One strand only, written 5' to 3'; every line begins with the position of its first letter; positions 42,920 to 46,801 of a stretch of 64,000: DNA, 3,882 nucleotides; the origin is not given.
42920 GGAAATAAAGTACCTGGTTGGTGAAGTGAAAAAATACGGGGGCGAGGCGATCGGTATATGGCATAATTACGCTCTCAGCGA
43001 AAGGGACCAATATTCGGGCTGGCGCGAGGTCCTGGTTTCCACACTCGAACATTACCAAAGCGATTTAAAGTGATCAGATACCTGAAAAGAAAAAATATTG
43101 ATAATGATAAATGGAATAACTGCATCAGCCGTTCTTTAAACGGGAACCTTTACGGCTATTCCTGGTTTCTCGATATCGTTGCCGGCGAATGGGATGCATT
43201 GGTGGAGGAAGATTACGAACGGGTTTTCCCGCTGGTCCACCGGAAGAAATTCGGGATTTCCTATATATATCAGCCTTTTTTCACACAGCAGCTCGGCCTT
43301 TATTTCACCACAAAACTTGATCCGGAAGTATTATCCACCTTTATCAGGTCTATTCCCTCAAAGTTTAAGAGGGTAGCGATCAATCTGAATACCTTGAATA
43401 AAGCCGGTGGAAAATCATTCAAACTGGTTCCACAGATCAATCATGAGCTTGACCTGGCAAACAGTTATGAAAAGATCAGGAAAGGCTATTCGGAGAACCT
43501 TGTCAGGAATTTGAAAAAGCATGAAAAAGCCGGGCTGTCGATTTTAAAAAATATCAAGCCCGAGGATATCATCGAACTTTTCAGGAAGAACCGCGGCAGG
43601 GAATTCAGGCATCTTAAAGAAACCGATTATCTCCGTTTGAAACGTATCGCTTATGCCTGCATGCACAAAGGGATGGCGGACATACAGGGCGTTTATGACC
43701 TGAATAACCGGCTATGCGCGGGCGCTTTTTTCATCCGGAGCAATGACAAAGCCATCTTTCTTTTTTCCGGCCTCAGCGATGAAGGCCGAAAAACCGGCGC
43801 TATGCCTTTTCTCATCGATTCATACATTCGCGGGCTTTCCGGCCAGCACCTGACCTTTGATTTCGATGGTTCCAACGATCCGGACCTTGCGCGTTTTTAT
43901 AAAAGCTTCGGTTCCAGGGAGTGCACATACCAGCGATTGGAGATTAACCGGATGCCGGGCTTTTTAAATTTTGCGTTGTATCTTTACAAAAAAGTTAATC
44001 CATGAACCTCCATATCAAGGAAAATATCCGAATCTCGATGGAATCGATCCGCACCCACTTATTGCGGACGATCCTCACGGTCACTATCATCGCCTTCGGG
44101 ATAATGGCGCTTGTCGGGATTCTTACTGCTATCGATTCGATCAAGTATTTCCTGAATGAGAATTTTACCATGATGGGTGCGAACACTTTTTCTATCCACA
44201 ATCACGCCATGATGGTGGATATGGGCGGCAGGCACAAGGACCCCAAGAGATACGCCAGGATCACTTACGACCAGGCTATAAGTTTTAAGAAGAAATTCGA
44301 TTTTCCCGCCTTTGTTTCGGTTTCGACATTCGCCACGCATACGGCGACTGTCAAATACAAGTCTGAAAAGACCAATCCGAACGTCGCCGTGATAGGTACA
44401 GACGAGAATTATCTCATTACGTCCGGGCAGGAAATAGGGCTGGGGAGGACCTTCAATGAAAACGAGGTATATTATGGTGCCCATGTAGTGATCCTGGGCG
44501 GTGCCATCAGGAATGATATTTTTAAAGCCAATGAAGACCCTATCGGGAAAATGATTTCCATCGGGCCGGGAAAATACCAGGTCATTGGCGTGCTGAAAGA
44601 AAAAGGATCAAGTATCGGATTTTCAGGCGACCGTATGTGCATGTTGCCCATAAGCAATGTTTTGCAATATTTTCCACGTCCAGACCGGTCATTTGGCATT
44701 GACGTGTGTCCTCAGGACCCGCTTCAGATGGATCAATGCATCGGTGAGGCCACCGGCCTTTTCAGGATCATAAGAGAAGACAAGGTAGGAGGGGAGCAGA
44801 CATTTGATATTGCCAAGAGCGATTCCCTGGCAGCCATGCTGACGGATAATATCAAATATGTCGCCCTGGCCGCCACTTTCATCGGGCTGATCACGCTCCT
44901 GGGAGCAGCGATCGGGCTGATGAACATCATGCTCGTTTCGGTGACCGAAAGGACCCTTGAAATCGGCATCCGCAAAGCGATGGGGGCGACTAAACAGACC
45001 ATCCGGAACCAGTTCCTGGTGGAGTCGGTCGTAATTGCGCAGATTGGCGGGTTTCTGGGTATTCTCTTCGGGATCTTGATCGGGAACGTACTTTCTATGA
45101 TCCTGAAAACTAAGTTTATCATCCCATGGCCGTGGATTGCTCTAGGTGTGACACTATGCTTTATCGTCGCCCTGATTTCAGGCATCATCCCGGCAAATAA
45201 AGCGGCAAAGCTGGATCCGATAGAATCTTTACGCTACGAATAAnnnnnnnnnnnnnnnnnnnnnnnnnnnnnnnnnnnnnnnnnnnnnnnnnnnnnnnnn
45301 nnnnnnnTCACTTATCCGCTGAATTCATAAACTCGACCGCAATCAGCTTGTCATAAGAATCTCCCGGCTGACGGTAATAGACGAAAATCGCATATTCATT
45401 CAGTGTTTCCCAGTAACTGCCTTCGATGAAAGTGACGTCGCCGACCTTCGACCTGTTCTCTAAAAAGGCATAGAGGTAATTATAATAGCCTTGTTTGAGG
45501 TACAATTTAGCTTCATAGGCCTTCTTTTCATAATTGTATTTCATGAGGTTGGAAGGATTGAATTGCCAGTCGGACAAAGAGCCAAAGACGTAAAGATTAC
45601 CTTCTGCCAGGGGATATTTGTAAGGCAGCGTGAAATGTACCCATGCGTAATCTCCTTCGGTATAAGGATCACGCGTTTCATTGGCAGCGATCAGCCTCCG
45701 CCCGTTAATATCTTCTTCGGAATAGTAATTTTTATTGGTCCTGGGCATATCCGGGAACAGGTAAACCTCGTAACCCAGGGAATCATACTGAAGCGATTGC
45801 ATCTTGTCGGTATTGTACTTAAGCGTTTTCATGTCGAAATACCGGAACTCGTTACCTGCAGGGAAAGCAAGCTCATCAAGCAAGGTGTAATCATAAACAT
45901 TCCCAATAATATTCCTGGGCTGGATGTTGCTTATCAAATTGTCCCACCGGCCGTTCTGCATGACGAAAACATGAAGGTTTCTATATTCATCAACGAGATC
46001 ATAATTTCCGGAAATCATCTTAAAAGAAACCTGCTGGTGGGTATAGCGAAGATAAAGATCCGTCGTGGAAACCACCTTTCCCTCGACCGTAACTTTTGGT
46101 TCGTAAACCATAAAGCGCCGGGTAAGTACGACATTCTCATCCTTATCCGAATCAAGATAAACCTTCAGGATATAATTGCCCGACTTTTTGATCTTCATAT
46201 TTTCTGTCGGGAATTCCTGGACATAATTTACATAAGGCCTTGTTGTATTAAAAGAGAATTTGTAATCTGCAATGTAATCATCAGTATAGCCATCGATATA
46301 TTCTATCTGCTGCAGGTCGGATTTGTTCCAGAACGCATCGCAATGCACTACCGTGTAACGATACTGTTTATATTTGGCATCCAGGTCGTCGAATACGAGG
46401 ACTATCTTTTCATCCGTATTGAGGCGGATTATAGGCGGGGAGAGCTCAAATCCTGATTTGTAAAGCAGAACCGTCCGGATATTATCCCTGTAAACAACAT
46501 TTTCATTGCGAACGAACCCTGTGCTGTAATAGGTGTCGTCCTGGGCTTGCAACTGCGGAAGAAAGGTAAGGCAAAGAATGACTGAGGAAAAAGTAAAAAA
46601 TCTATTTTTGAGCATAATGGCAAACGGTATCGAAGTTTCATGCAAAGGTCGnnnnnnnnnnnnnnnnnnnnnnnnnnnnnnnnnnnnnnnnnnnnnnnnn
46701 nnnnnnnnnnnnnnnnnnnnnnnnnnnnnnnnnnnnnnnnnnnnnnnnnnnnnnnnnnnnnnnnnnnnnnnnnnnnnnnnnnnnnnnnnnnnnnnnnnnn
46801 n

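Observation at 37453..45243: Translationally coupled cassette: adenylation enzyme + carrier protein + three acyl/aminoacyl-transferase folds + deacetylase-like + alpha/alpha-toroid protein, with no DltB/DltD or condensation domain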

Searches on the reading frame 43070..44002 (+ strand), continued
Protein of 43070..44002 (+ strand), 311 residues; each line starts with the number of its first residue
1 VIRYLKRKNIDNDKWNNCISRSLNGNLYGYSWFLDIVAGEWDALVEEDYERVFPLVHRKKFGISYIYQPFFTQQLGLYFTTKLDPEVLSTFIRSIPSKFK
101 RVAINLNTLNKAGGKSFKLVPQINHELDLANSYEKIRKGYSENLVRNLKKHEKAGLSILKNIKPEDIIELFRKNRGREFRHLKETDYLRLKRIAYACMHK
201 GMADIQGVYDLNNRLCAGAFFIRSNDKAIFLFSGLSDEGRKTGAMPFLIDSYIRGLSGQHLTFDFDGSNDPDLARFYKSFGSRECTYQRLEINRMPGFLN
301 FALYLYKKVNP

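Call 38: predict_structure(alignment_id=A2)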
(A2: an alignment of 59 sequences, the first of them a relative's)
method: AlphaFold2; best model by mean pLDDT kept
length: 311 residues; sequences in the alignment: 59
mean_pLDDT: 92.0   pTM: 0.88
mean pLDDT of the five models: 92.0, 92.0, 91.9, 91.0, 90.7
residues with pLDDT >= 90: 229; 70-90: 75; 50-70: 6; < 50: 1
segments of 3 or more residues with pLDDT < 50: none
pLDDT, mean of each block of 10 residues (from residue 1): 97 97 93 95 96 96 92 87 85 96 89 78 92 97 94 92 97 90 92 97 98 97 95 95 97 97 84 90 91 84 76 43
secondary structure, 60 per line:
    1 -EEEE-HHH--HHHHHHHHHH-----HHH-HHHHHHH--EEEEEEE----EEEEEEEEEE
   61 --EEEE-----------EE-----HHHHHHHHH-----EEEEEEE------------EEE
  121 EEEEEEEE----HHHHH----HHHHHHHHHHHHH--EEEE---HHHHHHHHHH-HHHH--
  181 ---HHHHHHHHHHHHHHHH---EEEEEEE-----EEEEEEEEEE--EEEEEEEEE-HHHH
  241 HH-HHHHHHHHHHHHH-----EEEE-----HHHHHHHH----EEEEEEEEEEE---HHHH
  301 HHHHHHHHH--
elements in order: E2-5 H12-21 H31-37 E40-46 E51-60 E63-66 H85-93 E99-105 E118-128 H133-137 H142-154 E157-160 H164-173 H175-178 H184-199 E203-209 E215-224 E227-235 H237-242 H244-256 E262-265 H271-278 E283-293 H297-309

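Call 43: fold_search(model_id=the predicted structure, library=pdb)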
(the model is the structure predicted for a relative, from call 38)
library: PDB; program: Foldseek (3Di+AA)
matches with E <= 10: 812; with E <= 0.001: 148
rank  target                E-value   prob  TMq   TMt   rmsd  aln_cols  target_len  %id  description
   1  9wqx                  5.0e-13  1.00  0.62  0.67   4.9       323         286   15  aminoacyl-tRNA-dependent peptide synthase, Sbb17, complexed with streptothrisamine (released 2026-04-01)
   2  9wqw                  1.1e-12  1.00  0.66  0.71   4.5       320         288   14  aminoacyl-tRNA-dependent peptide synthase, Sbb17 (released 2026-04-01)
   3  9wqy                  2.0e-12  1.00  0.66  0.71   4.6       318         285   15  aminoacyl-tRNA-dependent peptide synthase, Sba18, complexed with streptothrisamine (released 2026-04-01)
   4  6snr                  7.0e-12  1.00  0.66  0.53   6.2       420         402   13  Crystal structure of FemX (released 2020-09-09)
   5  7z5y_A                4.2e-11  1.00  0.69  0.65   4.5       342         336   12  CRYSTAL STRUCTURE OF WEISSELLA VIRIDESCENS FEMXVV NON-RIBOSOMAL AMINO ACID TRANSFERASE IN COMPLEX WITH A PEPTIDYL-XNA  (released 2022-10-26)
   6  7z6a_A                8.1e-11  1.00  0.64  0.60   5.2       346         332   12  CRYSTAL STRUCTURE OF WEISSELLA VIRIDESCENS FEMXVV NON-RIBOSOMAL AMINO ACID TRANSFERASE IN COMPLEX WITH A PEPTIDYL-XNA  (released 2022-10-26)
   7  1ne9                  8.6e-11  1.00  0.67  0.62   5.7       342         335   12  Crystal Structure of Weissella viridescens FemX at 1.7 Ang Resolution (released 2004-02-10)
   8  1xf8                  9.2e-11  1.00  0.64  0.60   5.9       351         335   12  Crystal Structure of Weissella viridescens FemX (Y254F) Mutant (released 2005-05-31)
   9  1xe4                  9.7e-11  1.00  0.62  0.58   6.0       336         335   12  Crystal Structure of Weissella viridescens FemX (K36M) Mutant (released 2005-05-31)
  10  4ii9_A                3.0e-10  1.00  0.63  0.59   4.4       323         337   11  Crystal structure of Weissella viridescens FemXVv non-ribosomal amino acid transferase in complex with a peptidyl-RNA  (released 2013-07-03)
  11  1lrz                  3.0e-10  1.00  0.64  0.51   6.3       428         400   11  x-ray crystal structure of staphylococcus aureus femA (released 2002-09-04)
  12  9j8s_A                4.2e-09  1.00  0.56  0.25   6.5       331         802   12  MprF from Pseudomonas aeruginosa in nanodisc, C2 symmetry (released 2025-09-03)
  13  9j8q_A                9.2e-09  1.00  0.56  0.25   6.9       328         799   12  MprF from Pseudomonas aeruginosa in GDN micelle, C2 symmetry (released 2025-09-03)
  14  4v35                  1.0e-08  1.00  0.52  0.51   7.3       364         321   13  The Structure of A-PGS from Pseudomonas aeruginosa (released 2015-08-19)
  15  9goe_A                1.6e-08  1.00  0.55  0.25   6.4       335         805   11  Cryo-EM structure of the multiple peptide resistance factor (MprF) from Pseudomonas aeruginosa bound to a synthetic na (released 2025-03-12)
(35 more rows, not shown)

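Call 57: find_encoding_contigs(protein=P0002, flank=10000, max_places=2)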
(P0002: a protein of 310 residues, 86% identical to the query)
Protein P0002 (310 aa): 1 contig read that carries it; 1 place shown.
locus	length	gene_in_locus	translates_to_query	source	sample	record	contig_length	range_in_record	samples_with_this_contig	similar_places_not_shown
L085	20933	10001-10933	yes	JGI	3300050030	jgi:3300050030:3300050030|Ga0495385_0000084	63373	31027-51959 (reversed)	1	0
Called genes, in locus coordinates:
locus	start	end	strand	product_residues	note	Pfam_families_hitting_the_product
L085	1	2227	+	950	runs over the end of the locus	PF00675:Peptidase_M16, PF05193:Peptidase_M16_C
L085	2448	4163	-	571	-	PF03215:Rad17 (faint), PF05496:RuvB_N (faint), PF13177:DNA_pol3_delta2, PF13401:AAA_22 (weak), PF00004:AAA, PF22608:DNAX_ATPase_lid, PF12169:DNA_pol3_gamma3, PF28557:DUF8439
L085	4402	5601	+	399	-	PF07470:Glyco_hydro_88 (faint), PF07944:Beta-AFase-like_GH127_cat (weak), PF13243:SQHop_cyclase_C (faint), PF25840:Ulvan_lyase_N (faint)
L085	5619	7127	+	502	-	PF00501:AMP-binding, PF13193:AMP-binding_C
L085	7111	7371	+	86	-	-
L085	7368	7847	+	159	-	PF00583:Acetyltransf_1, PF13420:Acetyltransf_4, PF08445:FR47 (weak), PF13508:Acetyltransf_7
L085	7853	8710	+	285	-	PF02522:Antibiotic_NAT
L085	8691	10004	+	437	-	PF23019:DUF7033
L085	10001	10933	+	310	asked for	-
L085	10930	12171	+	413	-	PF12704:MacB_PCD, PF02687:FtsX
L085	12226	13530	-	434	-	PF17116:T9SS_plug_1st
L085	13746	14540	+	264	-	-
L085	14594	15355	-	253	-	PF22435:MRM3-like_sub_bind, PF00588:SpoU_methylase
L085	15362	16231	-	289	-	PF04187:Cofac_haem_bdg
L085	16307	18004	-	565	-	PF22694:CtpB_N-like (weak), PF00595:PDZ, PF13180:PDZ_2 (weak), PF17820:PDZ_6, PF03572:Peptidase_S41, PF28547:CHD_PDZ-protease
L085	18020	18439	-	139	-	PF00825:Ribonuclease_P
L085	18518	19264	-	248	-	PF02602:HEM4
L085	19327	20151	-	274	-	PF14093:DUF4271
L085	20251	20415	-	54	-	-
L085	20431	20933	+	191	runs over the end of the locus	PF00406:ADK, PF13238:AAA_18 (weak), PF13671:AAA_33, PF13207:AAA_17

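Call 70: search_solved_structures(query=A7, max_evalue=0.01, show_alignments=0)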
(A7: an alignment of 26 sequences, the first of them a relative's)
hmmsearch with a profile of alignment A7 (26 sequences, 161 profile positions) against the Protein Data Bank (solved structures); distinct sequences matched with E-value up to 0.01: 93 (the best 60 are shown).
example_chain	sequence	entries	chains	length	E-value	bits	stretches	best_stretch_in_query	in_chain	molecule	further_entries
3jvn_A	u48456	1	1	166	3.6e-11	46.2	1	61-159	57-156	Acetyltransferase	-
1wwz_A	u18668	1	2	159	3.3e-09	39.8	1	1-150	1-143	hypothetical protein PH1933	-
6zmp_A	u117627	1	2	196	3e-08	36.7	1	64-149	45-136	N-terminal acetyltransferase-like protein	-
2aj6_A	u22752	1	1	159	1.4e-07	34.6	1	5-157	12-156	hypothetical protein MW0638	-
1s3z_A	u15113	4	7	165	3.9e-07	33.1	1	63-157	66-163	aminoglycoside 6'-N-acetyltransferase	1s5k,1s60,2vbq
2ae6_A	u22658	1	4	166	5.7e-07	32.6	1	60-151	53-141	acetyltransferase, GNAT family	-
4evy_A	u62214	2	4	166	9e-07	31.9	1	37-150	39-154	Aminoglycoside N(6')-acetyltransferase type 1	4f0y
3lod_A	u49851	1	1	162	3e-06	30.2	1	86-150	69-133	Putative acyl-CoA N-acyltransferase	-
4e0a_A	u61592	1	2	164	6.9e-06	29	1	57-149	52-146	BH1408 protein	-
3pp9_A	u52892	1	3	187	7.3e-06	29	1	92-148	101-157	Putative streptothricin acetyltransferase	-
4pv6_C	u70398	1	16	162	8.3e-06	28.8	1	98-148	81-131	N-terminal acetyltransferase complex subunit [ARD1]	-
4f6a_A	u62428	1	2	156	9.8e-06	28.5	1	61-149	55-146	BH1408 protein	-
1vkc_A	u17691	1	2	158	1.2e-05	28.3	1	85-155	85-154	putative acetyl transferase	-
3k9u_A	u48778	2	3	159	1.6e-05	27.9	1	95-151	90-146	PaiA Acetyltransferase | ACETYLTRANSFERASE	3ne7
3i9s_A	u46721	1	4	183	1.6e-05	27.9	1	61-147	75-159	Integron cassette protein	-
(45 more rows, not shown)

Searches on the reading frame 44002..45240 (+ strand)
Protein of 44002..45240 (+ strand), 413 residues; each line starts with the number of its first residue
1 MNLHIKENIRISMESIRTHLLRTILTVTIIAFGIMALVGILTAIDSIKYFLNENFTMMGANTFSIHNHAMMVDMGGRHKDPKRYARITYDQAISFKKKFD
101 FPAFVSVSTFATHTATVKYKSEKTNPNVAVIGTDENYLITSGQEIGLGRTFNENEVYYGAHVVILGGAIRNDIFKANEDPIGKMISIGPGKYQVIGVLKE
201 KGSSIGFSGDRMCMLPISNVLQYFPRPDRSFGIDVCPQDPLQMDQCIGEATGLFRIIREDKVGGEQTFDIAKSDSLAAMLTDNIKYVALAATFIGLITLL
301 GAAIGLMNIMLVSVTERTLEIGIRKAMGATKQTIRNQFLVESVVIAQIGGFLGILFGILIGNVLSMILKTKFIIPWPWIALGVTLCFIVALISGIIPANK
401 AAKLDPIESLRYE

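Call 5: search_protein_families(library=pfam, proteins=[window:44002-45240:+], max_evalue=0.01)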
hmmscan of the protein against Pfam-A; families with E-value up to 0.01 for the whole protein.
window:44002-45240:+ (413 aa): 2 families
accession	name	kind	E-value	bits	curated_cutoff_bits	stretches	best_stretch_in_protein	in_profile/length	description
PF12704.14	MacB_PCD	-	8.2e-30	105.1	27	1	23-246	1-200/207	MacB-like periplasmic core domain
PF02687.27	FtsX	-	1e-21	77.7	25.5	1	293-406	2-120/120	FtsX-like permease C-terminal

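Call 6: search_protein_families(library=ncbifam, proteins=[window:44002-45240:+], max_evalue=0.01)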
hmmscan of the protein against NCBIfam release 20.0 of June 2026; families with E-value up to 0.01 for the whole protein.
window:44002-45240:+ (413 aa): 9 families
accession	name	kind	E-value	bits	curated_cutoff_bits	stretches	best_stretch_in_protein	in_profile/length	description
NF007826.0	PRK10535.1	equivalog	6.4e-48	163.5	966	1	6-411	255-646/648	macrolide ABC transporter ATP-binding protein/permease MacB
TIGR03434.1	ADOP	subfamily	1e-35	123.1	622.3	1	7-413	401-803/803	ADOP family duplicated permease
TIGR02212.1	lolCE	equivalog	5e-08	32.3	362.45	1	292-413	267-411/411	lipoprotein-releasing ABC transporter permease subunit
NF038346.1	FtsX_actino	exception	5.8e-08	32.5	250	1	280-395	172-291/308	permease-like cell division protein FtsX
NF008357.0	PRK11146.1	exception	4.1e-07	29.2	439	1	190-369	185-350/414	lipoprotein-releasing ABC transporter permease subunit LolE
TIGR02213.1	lolE_release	exception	9.3e-05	21.4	540.35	1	211-369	199-347/411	lipoprotein-releasing ABC transporter permease subunit LolE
TIGR00439.2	FtsX_Gneg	equivalog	0.00052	19.3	255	1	292-369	169-248/292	permease-like cell division protein FtsX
NF041854.1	ABC_perm_YbbP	equivalog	0.001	17.1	999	1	274-411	231-369/806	putative ABC transporter permease subunit YbbP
NF008076.0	PRK10814.1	exception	0.0025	16.9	473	1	294-413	267-399/399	lipoprotein-releasing ABC transporter permease subunit LolC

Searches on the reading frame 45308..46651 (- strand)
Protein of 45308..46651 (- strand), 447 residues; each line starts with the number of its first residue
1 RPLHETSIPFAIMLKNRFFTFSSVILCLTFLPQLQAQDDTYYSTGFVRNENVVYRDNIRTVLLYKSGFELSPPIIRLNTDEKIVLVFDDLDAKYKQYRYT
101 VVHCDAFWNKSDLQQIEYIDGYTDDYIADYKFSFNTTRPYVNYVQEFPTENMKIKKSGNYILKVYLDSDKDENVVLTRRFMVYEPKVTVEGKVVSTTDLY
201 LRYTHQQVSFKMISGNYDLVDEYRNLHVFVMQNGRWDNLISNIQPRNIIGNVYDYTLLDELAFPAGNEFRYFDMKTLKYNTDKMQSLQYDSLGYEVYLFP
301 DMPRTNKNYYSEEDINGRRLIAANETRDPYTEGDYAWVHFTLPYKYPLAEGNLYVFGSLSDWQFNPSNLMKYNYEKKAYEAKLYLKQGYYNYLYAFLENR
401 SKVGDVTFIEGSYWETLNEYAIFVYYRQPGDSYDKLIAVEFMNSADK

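Call 68: search_protein_families(library=pfam, proteins=[window:45308-46651:-], max_evalue=0.00001)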
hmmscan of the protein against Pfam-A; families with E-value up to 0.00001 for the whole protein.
window:45308-46651:- (447 aa): 1 family
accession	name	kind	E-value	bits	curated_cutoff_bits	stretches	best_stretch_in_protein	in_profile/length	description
PF17116.11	T9SS_plug_1st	-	2.8e-41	140.8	23.9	1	58-184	1-126/126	Type 9 secretion system plug protein 1st domain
